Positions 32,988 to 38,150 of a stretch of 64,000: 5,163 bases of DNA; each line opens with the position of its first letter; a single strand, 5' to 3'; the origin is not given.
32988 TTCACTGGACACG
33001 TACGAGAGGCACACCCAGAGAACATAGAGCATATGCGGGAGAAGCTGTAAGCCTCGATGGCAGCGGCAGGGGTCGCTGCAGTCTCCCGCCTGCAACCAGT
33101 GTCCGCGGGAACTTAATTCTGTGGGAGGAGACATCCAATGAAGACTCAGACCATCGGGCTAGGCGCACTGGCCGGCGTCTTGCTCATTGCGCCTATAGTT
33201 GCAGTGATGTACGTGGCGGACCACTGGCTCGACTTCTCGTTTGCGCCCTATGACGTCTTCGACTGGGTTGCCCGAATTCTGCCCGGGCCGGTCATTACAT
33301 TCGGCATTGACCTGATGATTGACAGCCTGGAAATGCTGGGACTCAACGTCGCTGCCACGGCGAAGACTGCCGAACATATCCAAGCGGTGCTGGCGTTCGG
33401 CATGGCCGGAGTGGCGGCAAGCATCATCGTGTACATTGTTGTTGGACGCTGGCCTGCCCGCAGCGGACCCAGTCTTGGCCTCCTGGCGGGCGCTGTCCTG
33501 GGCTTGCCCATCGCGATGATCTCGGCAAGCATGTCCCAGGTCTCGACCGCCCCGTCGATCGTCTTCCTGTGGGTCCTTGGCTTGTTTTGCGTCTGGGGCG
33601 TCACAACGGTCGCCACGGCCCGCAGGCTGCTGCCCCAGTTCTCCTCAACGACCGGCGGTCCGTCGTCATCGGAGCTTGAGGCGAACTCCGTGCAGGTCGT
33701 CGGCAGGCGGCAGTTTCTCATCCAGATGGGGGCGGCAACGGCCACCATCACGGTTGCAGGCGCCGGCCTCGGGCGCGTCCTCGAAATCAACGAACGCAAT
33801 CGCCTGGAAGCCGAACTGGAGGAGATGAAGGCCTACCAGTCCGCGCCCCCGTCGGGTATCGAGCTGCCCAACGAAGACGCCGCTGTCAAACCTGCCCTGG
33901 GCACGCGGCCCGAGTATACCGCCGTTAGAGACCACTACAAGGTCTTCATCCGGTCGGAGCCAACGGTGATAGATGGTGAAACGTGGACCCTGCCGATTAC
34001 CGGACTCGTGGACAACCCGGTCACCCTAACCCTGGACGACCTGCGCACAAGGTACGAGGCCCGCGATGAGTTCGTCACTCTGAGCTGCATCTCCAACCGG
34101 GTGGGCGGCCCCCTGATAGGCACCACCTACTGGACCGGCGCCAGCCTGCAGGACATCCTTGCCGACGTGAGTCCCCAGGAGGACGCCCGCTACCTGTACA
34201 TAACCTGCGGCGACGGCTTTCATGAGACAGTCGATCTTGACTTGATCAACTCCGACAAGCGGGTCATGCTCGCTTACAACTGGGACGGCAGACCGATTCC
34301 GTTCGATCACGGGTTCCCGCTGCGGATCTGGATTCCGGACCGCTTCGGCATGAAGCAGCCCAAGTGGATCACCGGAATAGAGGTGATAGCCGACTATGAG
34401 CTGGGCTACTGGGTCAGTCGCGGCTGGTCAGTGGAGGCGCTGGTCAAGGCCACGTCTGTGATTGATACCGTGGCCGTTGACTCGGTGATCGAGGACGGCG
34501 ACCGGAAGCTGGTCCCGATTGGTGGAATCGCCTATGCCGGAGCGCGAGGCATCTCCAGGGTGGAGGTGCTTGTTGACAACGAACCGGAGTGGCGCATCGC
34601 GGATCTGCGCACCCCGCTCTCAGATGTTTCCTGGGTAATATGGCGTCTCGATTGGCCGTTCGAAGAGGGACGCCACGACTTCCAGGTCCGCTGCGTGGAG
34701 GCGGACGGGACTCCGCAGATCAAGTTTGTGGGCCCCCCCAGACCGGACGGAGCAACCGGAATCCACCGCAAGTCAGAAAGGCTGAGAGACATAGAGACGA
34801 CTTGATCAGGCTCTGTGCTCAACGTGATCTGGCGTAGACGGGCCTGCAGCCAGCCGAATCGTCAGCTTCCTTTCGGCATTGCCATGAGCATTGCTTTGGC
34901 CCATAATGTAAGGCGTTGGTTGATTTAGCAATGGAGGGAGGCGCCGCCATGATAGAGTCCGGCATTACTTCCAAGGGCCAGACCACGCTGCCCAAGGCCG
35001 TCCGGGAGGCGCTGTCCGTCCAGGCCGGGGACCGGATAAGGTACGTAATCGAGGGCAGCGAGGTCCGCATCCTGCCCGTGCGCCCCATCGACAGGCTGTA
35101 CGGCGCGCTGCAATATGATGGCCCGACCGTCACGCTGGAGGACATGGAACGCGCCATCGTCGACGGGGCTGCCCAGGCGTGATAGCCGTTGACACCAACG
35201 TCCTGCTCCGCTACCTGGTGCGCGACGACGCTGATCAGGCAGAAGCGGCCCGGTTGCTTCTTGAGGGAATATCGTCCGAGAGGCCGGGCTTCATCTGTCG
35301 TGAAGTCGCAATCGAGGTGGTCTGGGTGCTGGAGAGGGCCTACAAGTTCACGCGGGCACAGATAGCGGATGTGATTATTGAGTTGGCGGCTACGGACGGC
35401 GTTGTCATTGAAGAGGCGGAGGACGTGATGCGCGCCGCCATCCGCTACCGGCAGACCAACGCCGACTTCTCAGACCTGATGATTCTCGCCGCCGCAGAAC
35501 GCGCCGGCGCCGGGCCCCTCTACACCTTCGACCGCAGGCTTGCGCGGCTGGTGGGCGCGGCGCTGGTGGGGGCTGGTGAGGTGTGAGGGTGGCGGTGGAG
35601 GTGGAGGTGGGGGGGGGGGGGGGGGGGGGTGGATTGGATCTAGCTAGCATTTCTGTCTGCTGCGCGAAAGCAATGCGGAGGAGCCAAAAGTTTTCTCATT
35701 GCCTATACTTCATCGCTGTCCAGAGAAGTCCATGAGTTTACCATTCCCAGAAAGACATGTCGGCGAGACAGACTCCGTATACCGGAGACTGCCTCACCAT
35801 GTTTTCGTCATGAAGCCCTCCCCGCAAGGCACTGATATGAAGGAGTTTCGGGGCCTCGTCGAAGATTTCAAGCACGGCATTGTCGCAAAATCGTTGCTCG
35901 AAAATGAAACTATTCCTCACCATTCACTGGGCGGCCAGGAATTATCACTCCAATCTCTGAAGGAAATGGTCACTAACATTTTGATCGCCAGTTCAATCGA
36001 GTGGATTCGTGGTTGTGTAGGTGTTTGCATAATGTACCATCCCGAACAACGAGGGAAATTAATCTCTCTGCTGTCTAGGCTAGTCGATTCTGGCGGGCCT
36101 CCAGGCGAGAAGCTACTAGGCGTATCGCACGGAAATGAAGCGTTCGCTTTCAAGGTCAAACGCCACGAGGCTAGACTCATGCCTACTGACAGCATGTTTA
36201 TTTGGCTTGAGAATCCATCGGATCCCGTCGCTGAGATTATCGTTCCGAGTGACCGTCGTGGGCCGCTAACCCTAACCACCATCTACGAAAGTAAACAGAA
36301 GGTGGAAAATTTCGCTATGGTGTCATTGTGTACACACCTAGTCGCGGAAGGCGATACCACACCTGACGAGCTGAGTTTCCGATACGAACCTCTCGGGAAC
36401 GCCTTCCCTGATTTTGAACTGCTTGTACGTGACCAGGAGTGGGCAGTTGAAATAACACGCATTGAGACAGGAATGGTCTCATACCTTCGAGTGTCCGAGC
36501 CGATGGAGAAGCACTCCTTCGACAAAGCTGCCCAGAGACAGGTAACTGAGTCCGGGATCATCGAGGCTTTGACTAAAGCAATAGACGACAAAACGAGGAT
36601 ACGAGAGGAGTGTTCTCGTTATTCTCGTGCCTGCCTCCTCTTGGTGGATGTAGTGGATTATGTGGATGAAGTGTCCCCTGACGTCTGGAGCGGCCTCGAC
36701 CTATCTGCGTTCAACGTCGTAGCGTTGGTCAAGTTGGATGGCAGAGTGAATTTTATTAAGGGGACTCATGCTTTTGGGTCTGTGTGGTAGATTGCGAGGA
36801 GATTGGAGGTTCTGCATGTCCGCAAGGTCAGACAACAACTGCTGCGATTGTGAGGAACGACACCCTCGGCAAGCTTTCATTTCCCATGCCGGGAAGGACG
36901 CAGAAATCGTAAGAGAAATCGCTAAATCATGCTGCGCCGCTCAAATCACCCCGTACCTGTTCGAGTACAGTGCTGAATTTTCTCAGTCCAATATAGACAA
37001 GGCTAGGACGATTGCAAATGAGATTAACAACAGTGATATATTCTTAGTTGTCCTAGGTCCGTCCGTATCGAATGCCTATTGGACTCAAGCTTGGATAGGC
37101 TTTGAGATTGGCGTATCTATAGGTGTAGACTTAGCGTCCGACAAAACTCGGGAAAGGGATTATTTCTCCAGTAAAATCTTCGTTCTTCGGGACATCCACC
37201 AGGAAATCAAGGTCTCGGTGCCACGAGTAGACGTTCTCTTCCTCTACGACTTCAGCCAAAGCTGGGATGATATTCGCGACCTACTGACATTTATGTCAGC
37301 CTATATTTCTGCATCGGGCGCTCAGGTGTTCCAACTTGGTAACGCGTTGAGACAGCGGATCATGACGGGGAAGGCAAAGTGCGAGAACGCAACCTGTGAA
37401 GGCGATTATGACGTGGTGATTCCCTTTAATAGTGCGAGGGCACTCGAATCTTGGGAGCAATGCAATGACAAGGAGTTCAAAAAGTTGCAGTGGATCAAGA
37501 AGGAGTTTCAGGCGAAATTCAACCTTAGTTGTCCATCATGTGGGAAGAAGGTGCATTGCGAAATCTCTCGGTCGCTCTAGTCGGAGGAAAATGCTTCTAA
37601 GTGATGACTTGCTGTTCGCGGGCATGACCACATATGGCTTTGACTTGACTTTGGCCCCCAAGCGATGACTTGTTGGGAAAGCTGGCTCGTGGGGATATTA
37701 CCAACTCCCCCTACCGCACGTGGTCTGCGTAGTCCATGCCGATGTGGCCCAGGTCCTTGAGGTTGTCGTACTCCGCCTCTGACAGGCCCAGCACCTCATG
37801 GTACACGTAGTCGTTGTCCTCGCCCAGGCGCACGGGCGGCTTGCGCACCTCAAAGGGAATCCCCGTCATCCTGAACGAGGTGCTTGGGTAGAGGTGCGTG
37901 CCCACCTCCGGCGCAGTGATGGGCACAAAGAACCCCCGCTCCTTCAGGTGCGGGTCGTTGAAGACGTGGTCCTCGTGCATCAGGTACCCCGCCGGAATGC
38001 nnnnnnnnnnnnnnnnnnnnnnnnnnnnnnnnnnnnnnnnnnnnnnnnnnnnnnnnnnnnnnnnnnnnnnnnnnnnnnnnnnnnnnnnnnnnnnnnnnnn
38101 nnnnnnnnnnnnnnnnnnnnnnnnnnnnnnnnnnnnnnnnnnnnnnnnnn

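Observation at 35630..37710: AT-richer two-gene islet: TIR-like plus zinc-ribbon protein with an unknown 350-aa partner, wedged between vapBC and a CoA-transferase gene (candidate uncharacterised defence system)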

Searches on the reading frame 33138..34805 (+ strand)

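Call 4: search_protein_families(library=pfam, proteins=[window:33138-34805:+], max_evalue=1)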
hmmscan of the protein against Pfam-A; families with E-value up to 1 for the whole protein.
window:33138-34805:+ (555 aa): 2 families
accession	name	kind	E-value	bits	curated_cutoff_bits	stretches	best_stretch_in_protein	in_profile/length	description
PF00174.25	Oxidored_molyb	-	7e-37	127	24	1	277-425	6-169/169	Oxidoreductase molybdopterin binding domain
PF03404.22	Mo-co_dimer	-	1.5e-06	28.7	22.7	1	437-519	8-106/138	Mo-co oxidoreductase dimerisation domain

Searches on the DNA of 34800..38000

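Call 89: search_rna_families(source=window, start=34800, end=38000, threshold=evalue, max_evalue=1)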
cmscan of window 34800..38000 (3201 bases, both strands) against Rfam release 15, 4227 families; matches with E-value up to 1: 1.
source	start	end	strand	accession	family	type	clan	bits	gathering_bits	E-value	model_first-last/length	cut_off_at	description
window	36917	37141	-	RF02160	PART1_2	Gene; lncRNA;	-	18.5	55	0.28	1-249/249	no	Prostate androgen-regulated transcript 1 conserved region 2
